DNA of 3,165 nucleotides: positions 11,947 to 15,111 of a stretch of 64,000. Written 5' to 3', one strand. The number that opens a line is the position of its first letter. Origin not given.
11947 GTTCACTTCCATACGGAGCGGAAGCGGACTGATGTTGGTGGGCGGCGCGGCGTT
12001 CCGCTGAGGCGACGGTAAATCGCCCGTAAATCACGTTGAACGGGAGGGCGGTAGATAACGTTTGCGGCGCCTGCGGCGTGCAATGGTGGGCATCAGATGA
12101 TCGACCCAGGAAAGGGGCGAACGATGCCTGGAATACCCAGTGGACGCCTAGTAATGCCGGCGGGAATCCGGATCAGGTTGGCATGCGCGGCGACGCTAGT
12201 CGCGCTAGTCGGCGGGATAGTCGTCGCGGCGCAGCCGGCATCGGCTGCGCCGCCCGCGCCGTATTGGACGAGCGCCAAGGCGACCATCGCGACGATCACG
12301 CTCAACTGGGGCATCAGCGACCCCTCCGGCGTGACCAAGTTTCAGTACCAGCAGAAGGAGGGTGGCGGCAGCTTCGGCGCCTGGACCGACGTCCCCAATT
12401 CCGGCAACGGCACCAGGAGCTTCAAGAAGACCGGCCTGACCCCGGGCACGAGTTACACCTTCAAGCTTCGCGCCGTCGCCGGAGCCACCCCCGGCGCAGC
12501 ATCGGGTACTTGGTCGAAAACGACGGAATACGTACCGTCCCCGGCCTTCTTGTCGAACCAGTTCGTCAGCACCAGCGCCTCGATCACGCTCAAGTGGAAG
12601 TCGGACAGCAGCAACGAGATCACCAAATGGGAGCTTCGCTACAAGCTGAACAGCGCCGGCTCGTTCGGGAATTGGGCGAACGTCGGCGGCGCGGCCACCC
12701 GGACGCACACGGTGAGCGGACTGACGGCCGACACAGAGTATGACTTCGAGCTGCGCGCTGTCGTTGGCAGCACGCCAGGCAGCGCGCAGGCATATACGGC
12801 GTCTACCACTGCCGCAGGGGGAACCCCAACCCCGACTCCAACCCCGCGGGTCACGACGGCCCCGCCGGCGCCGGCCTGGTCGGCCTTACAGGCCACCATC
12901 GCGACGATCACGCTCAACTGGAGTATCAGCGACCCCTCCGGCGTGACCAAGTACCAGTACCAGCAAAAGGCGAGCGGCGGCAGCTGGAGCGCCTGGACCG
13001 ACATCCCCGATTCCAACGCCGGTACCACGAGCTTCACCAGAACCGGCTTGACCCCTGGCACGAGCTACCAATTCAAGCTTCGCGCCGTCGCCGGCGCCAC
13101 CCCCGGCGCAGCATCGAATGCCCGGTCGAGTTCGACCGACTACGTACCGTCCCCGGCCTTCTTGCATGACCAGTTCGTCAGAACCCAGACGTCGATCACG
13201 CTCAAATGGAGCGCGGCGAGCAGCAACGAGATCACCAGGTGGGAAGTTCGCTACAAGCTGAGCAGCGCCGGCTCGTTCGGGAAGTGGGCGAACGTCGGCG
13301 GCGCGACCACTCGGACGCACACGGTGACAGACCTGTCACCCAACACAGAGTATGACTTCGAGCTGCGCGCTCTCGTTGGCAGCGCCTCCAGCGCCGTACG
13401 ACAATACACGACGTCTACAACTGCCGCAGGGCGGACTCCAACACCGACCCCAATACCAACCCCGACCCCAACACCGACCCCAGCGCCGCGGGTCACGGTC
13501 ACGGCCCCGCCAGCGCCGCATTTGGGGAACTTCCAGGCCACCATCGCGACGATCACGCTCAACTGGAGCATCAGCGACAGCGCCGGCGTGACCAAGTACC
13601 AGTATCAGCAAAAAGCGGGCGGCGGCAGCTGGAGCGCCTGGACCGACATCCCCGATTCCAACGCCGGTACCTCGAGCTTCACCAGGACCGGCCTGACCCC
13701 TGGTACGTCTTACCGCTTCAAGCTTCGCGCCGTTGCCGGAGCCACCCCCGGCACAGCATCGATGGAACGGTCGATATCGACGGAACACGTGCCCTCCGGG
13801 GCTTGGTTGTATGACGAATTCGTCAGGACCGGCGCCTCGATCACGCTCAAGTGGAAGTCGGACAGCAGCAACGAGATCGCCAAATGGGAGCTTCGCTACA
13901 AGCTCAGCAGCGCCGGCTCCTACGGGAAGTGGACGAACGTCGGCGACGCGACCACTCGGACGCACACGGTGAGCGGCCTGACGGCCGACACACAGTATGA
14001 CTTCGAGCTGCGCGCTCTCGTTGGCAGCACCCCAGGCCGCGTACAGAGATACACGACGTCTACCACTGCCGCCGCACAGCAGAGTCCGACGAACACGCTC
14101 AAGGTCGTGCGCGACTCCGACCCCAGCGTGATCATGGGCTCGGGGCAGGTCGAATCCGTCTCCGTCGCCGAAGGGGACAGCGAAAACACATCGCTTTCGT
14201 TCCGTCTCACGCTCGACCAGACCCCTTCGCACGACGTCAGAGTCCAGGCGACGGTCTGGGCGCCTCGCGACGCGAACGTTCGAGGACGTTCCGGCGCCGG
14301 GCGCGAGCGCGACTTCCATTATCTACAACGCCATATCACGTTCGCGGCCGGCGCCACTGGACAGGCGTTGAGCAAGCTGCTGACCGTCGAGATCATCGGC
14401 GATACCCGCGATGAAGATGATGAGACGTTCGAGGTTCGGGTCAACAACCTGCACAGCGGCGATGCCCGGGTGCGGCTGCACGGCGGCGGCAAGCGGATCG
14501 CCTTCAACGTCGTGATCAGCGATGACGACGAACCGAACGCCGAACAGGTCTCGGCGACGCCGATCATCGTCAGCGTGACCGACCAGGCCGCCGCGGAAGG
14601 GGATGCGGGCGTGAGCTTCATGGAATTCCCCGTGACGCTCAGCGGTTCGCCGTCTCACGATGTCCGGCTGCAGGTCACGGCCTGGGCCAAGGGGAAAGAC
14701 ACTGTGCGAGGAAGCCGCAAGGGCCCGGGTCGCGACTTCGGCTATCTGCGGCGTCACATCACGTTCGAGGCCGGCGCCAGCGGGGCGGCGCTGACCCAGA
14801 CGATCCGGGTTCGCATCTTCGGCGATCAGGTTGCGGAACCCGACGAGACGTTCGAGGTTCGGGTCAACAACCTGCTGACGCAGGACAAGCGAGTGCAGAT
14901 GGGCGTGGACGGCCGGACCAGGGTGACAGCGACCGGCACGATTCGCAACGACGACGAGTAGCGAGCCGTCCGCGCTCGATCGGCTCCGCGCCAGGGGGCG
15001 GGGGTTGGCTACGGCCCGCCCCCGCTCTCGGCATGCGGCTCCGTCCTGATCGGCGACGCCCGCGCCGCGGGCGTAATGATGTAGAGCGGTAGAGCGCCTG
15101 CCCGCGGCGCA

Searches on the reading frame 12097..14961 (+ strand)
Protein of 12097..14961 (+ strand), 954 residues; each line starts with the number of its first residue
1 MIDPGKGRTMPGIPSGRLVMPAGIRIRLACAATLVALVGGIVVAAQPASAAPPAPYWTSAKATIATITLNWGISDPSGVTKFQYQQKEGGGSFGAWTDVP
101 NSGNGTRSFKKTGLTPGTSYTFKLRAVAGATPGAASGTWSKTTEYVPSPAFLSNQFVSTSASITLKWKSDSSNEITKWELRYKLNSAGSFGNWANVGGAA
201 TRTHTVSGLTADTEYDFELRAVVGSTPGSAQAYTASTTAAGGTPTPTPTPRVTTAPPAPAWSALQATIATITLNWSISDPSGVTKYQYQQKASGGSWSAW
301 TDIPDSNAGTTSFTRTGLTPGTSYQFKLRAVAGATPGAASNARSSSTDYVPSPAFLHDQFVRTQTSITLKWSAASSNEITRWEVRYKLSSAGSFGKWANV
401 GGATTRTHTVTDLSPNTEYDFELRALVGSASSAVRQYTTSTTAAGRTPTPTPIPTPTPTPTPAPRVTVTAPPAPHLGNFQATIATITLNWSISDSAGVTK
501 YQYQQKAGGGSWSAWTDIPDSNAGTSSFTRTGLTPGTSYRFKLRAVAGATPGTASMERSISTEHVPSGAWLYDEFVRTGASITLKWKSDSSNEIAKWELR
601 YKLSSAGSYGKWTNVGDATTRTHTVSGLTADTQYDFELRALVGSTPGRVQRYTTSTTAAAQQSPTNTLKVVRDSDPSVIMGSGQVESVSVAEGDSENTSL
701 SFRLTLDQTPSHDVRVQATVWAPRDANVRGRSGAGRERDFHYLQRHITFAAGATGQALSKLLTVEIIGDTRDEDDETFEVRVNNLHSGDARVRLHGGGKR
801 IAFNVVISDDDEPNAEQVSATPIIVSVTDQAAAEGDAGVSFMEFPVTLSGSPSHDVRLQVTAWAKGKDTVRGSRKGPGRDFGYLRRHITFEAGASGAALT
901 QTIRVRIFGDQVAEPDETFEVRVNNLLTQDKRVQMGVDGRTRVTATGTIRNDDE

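Call 31: search_protein_families(library=pfam, proteins=[window:12097-14961:+], max_evalue=0.001)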
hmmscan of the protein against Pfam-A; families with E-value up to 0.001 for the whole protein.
window:12097-14961:+ (954 aa): 7 families
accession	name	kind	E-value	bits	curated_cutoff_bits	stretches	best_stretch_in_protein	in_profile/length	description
PF00041.27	fn3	-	1.2e-47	160.5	25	6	362-429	11-72/84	Fibronectin type III domain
PF25059.1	FN3_DSCAM-DSCAML_C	-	2.9e-25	88.9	39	1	365-450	4-89/89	DSCAM/DSCAML C-terminal Fn3-like domain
PF16656.11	Pur_ac_phosph_N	-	6e-13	49.6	30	0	359-439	7-93/93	Purple acid Phosphatase, N-terminal domain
PF03160.20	Calx-beta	-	5.7e-09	36.5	27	1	869-943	45-113/119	Calx-beta domain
PF10179.15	NDNF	-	3.8e-07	30.7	27.3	0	191-238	78-124/127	Neuron-derived neurotrophic factor, first Fn(III) domain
PF20384.3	DUF6679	-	1.1e-06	29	23.9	0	579-609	37-67/103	Family of unknown function (DUF6679)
PF16893.11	fn3_2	-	8.3e-06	26.3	27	0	608-639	40-72/89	Fibronectin type III domain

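Call 58: search_protein_families(library=ncbifam, proteins=[window:12097-14961:+], max_evalue=0.01)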
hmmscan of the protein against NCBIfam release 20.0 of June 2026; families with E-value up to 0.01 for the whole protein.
window:12097-14961:+ (954 aa): 4 families
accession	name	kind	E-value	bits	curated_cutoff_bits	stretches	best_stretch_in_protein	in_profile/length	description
NF041611.1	exoglucan_CbhB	equivalog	4e-12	45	1950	3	247-445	697-893/997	exoglucanase CbhB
TIGR03000.1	plancto_dom_1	domain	2.4e-07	30.6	43.1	0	404-445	27-68/75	TIGR03000 domain-containing protein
TIGR00845.1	caca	equivalog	0.0057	14.4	679.85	0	878-932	442-492/921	sodium/calcium exchanger 1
TIGR04438.1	small_Trp_rich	hypoth_equivalog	0.0072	16.4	36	0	261-291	26-56/76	TIGR04438 family Trp-rich protein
